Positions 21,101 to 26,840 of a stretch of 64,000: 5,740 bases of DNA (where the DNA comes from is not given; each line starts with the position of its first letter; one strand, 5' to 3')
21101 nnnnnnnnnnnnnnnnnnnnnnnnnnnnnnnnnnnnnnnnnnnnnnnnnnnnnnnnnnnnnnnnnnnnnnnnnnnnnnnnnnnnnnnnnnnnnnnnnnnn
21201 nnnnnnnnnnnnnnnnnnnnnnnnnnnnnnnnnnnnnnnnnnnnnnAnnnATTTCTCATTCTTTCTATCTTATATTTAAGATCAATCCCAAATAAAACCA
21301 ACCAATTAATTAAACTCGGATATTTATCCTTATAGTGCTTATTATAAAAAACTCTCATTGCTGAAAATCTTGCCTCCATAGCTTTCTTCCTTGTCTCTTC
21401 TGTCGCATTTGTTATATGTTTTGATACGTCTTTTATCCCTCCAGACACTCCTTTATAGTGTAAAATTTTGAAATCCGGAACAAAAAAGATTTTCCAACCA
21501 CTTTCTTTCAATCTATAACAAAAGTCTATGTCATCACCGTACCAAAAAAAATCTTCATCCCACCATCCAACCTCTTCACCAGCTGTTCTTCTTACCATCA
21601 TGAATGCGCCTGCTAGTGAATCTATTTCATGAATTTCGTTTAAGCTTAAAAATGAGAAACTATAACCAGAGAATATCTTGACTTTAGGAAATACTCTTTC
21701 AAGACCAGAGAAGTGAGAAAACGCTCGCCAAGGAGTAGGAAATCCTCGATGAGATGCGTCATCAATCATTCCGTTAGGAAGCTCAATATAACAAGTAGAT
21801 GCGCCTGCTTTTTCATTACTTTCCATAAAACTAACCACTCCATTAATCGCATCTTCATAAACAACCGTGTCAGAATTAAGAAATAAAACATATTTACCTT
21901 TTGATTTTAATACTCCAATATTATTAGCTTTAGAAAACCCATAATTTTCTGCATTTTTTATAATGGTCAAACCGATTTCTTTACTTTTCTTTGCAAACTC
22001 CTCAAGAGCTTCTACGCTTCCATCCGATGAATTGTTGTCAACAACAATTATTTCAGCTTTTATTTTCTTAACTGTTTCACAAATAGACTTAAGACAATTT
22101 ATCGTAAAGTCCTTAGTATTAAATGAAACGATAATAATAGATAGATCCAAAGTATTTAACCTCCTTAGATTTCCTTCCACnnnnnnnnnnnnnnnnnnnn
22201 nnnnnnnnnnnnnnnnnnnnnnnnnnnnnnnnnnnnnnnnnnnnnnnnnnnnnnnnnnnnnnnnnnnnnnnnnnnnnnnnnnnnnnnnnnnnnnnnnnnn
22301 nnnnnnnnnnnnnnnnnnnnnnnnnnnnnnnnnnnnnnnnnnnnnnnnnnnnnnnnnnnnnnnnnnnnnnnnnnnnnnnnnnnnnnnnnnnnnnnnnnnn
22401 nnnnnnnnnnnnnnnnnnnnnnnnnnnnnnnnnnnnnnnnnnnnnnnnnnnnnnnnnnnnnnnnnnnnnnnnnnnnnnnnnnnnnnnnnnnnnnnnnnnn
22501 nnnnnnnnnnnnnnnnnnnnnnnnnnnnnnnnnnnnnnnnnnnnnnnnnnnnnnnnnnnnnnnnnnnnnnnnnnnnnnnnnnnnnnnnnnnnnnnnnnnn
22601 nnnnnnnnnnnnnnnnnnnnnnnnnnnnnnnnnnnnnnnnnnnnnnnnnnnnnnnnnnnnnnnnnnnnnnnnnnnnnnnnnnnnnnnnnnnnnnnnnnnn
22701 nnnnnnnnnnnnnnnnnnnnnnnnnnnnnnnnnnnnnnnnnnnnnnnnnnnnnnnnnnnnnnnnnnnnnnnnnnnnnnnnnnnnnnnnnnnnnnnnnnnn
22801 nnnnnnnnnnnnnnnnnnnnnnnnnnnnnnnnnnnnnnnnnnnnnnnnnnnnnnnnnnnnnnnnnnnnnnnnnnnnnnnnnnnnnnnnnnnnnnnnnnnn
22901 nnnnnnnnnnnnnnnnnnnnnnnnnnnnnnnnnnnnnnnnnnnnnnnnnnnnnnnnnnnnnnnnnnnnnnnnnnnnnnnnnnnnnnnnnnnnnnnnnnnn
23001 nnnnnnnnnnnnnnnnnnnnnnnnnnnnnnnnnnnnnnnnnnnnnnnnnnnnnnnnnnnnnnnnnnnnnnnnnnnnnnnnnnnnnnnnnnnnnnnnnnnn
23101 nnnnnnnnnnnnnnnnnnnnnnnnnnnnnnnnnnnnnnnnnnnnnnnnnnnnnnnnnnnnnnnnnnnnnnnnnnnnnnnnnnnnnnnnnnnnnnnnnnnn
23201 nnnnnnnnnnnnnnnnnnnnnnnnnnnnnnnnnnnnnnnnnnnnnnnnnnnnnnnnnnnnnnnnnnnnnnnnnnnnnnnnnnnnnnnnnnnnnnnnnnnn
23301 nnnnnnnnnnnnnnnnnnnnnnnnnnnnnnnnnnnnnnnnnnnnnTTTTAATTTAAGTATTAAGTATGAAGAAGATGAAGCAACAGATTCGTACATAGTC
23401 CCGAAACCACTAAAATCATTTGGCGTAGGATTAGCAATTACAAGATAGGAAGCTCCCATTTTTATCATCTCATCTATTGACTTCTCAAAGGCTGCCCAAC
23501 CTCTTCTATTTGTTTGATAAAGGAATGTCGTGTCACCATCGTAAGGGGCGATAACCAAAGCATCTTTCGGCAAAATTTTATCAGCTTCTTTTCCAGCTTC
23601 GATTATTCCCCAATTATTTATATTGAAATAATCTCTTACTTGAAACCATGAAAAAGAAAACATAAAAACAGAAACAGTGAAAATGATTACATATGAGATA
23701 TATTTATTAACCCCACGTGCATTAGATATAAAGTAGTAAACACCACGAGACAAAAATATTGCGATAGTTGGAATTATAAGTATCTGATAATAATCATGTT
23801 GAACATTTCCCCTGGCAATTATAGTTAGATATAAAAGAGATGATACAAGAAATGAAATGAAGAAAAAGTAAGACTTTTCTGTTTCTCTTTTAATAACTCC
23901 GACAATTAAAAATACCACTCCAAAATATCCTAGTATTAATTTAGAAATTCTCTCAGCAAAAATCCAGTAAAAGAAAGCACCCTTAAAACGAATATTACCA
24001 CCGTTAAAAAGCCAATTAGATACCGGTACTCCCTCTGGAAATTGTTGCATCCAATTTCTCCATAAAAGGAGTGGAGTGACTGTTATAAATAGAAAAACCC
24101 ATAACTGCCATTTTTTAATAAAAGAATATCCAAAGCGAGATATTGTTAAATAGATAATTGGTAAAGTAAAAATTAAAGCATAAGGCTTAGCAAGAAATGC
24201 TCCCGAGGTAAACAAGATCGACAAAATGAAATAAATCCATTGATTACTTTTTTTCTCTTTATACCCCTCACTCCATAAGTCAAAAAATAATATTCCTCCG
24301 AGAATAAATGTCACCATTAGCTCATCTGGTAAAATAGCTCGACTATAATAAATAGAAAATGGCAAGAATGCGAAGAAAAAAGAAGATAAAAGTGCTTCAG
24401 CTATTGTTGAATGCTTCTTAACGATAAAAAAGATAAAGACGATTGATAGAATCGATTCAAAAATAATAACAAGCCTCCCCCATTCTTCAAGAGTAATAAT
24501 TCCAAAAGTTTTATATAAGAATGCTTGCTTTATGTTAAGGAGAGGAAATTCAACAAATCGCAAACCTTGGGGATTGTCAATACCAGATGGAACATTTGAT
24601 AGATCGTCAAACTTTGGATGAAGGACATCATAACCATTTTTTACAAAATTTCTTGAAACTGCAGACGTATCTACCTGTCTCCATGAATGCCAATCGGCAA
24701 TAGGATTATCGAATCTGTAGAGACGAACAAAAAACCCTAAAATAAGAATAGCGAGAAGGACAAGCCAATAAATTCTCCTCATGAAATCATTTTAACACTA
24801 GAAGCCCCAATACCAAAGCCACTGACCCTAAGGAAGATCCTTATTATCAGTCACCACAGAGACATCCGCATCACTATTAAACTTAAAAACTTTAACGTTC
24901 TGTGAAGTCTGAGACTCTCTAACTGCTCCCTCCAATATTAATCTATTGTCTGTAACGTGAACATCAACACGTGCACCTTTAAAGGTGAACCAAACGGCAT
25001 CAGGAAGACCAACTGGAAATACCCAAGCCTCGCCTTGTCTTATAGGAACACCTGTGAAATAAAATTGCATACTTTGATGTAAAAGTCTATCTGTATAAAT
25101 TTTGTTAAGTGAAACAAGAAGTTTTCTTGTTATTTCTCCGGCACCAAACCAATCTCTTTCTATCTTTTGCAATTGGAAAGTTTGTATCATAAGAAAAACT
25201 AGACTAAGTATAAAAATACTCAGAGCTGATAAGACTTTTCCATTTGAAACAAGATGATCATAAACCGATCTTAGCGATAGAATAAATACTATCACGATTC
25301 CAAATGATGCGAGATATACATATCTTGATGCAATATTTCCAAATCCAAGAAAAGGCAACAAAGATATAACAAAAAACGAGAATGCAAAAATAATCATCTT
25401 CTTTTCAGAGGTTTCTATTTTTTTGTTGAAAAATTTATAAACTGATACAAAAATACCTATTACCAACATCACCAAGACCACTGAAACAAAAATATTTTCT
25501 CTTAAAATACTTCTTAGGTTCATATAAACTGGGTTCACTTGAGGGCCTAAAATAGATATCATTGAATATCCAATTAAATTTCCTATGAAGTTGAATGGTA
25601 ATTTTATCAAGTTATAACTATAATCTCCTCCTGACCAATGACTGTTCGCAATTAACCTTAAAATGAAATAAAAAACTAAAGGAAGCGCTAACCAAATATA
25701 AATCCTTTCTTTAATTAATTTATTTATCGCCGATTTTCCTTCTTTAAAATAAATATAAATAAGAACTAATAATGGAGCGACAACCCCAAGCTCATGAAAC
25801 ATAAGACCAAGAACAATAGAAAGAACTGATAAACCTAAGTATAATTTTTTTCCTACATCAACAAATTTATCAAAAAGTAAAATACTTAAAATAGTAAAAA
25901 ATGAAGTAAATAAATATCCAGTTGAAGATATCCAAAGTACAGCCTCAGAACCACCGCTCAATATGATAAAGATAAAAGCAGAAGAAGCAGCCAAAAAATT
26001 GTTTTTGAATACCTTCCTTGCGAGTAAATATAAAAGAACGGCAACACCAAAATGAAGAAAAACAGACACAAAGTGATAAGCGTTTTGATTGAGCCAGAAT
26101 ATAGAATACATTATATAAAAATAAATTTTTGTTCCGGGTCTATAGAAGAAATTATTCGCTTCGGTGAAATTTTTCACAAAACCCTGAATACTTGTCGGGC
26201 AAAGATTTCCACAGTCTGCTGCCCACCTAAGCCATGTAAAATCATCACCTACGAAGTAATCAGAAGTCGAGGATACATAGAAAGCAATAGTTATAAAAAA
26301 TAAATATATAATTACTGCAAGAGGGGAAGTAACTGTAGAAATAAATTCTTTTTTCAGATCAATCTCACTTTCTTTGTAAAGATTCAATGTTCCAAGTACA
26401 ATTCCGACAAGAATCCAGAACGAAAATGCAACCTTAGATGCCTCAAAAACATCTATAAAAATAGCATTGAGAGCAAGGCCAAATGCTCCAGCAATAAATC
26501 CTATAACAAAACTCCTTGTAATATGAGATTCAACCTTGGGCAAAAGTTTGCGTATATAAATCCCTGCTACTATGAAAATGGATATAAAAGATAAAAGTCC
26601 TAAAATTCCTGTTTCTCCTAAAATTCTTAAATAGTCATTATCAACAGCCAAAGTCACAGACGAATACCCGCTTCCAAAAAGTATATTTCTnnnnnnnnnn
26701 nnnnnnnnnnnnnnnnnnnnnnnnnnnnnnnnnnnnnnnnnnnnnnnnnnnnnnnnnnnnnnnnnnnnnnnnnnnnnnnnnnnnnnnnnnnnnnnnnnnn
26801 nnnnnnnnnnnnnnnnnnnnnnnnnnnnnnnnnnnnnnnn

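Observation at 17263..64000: About 47-kb contiguous surface-glycan biosynthesis island occupying roughly 70% of the window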

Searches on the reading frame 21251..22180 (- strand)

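Call 4: search_protein_families(library=pfam, proteins=[window:21251-22180:-], max_evalue=0.001)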
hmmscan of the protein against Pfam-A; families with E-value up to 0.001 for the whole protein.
window:21251-22180:- (310 aa): 5 families
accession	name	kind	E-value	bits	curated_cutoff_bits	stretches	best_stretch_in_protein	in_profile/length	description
PF00535.33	Glycos_transf_2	-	1.8e-27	96.7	23.3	1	14-172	1-154/168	Glycosyl transferase family 2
PF13641.12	Glyco_tranf_2_3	-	1.5e-18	68.1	27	1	13-243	3-213/230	Glycosyltransferase like family 2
PF13632.12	Glyco_trans_2_3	-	4.8e-14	53.1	27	1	97-251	1-131/198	Glycosyl transferase family group 2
PF10111.15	Glyco_tranf_2_2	-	3.3e-07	30.5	27.3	1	41-225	29-200/276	Glycosyltransferase like family 2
PF13712.12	Glyco_tranf_2_5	-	8.4e-06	26.1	27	0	181-237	130-182/210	Glycosyltransferase like family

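Call 45: search_protein_families(library=ncbifam, proteins=[window:21251-22180:-], max_evalue=0.001)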
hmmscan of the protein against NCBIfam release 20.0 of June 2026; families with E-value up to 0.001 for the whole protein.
window:21251-22180:- (310 aa): 22 families
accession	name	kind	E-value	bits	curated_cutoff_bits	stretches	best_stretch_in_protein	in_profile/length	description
TIGR03937.1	PgaC_IcaA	equivalog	5.9e-19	68.3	422.3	2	12-129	46-160/407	poly-beta-1,6-N-acetyl-D-glucosamine synthase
NF038302.1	EPS_HpsE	equivalog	2.8e-17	62.7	300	1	11-132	1-124/307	hormogonium polysaccharide biosynthesis glycosyltransferase HpsE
TIGR03965.1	mycofact_glyco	equivalog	9.3e-17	61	280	2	12-108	75-168/467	mycofactocin biosynthesis glycosyltransferase MftF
TIGR03111.1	glyc2_xrt_Gpos1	hypoth_equivalog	6.3e-16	58.2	363.95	1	12-141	50-178/439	TIGR03111 family XrtG-associated glycosyltransferase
NF007482.0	PRK10073.1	equivalog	1.3e-15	57.2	423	1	10-120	5-111/334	glycosyltransferase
NF047683.1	TeichurnBiosyTuaG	equivalog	7.1e-15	55.3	400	1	13-131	8-123/252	teichuronic acid biosynthesis protein TuaG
TIGR01556.1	rhamnosyltran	subfamily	1.4e-14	53.9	200.55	1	20-244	3-203/281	rhamnosyltransferase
NF041875.1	EPS_EpsD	equivalog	3.3e-14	53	370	1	13-114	1-99/325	exopolysaccharide biosynthesis glycosyltransferase EpsD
NF038299.1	EPS_HpsN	equivalog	3.7e-11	42.6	425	1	13-255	3-234/317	hormogonium polysaccharide biosynthesis glycosyltransferase HpsN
NF050050.1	ProtGlycPglI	equivalog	4e-11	42.8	500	1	13-147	4-136/306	GalNAc(5)-diNAcBac-PP-undecaprenol beta-1,3-glucosyltransferase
TIGR04283.1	glyco_like_mftF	equivalog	1.7e-10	40.9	182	1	13-128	1-107/221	TIGR04283 family arsenosugar biosynthesis glycosyltransferase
TIGR04009.1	wcaE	equivalog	2e-10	40.4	369.2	1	13-123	3-111/248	colanic acid biosynthesis glycosyltransferase WcaE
TIGR04242.1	nodulat_NodC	equivalog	4.1e-09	35.9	550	1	13-123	50-160/395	chitooligosaccharide synthase NodC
NF053739.1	GlytfEpsEBac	equivalog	8.2e-07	28.3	450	1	13-124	3-112/265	glycosyltransferase EpsE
NF007986.1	PRK10714.1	equivalog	2.7e-06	26.6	529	1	13-115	8-111/316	undecaprenyl-phosphate 4-deoxy-4-formamido-L-arabinose transferase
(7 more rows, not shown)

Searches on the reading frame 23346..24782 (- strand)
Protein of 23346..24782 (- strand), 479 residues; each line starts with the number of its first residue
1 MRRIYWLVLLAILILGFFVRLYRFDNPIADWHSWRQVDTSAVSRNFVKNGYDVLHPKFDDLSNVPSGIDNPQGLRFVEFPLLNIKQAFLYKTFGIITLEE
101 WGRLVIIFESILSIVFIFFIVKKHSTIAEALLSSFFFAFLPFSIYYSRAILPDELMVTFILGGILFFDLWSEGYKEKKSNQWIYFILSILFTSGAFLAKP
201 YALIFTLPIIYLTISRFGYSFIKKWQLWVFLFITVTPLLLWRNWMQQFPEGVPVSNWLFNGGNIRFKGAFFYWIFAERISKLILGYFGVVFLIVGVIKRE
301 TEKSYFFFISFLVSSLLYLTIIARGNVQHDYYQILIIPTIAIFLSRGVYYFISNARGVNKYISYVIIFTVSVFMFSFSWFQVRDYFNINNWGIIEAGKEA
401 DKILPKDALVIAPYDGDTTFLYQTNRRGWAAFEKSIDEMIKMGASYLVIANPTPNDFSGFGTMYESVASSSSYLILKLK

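Call 4: search_protein_families(library=pfam, proteins=[window:23346-24782:-], max_evalue=0.001)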
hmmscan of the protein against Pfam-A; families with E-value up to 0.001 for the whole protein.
window:23346-24782:- (479 aa): 2 families
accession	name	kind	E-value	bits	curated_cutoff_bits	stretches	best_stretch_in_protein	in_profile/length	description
PF13231.12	PMT_2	-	8.5e-07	29.8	26.1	1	103-241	25-160/160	Dolichyl-phosphate-mannose-protein mannosyltransferase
PF02366.24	PMT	-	2.5e-06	27.7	22.7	1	106-238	90-225/245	Dolichyl-phosphate-mannose-protein mannosyltransferase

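Call 45: search_protein_families(library=ncbifam, proteins=[window:23346-24782:-], max_evalue=0.001)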
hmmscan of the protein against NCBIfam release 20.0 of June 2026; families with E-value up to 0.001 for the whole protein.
window:23346-24782:- (479 aa): 0 families

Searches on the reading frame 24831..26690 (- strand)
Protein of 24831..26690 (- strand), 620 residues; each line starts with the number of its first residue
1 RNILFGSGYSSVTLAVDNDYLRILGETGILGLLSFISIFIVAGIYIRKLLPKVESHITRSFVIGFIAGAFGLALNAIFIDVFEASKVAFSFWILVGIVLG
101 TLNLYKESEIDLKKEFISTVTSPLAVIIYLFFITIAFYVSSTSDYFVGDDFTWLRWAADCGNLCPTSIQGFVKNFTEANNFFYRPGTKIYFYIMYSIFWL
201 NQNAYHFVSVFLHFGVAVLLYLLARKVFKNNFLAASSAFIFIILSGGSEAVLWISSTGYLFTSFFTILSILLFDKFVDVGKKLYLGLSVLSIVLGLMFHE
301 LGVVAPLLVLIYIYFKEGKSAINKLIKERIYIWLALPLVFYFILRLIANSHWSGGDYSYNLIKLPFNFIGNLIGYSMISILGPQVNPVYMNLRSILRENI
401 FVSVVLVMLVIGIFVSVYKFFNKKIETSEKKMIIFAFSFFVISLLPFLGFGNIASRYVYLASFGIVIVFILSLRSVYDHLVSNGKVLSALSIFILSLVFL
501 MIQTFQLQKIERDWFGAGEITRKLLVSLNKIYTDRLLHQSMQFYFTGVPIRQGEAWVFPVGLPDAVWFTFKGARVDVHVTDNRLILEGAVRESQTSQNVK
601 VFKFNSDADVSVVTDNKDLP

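Call 41: search_protein_families(library=pfam, proteins=[window:24831-26690:-], max_evalue=1)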
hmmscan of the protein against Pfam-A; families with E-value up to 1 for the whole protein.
window:24831-26690:- (620 aa): 1 family
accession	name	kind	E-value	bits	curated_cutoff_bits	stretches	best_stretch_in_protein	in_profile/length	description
PF07954.16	DUF1689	-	0.094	13.5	25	0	16-70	22-82/148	Protein of unknown function (DUF1689)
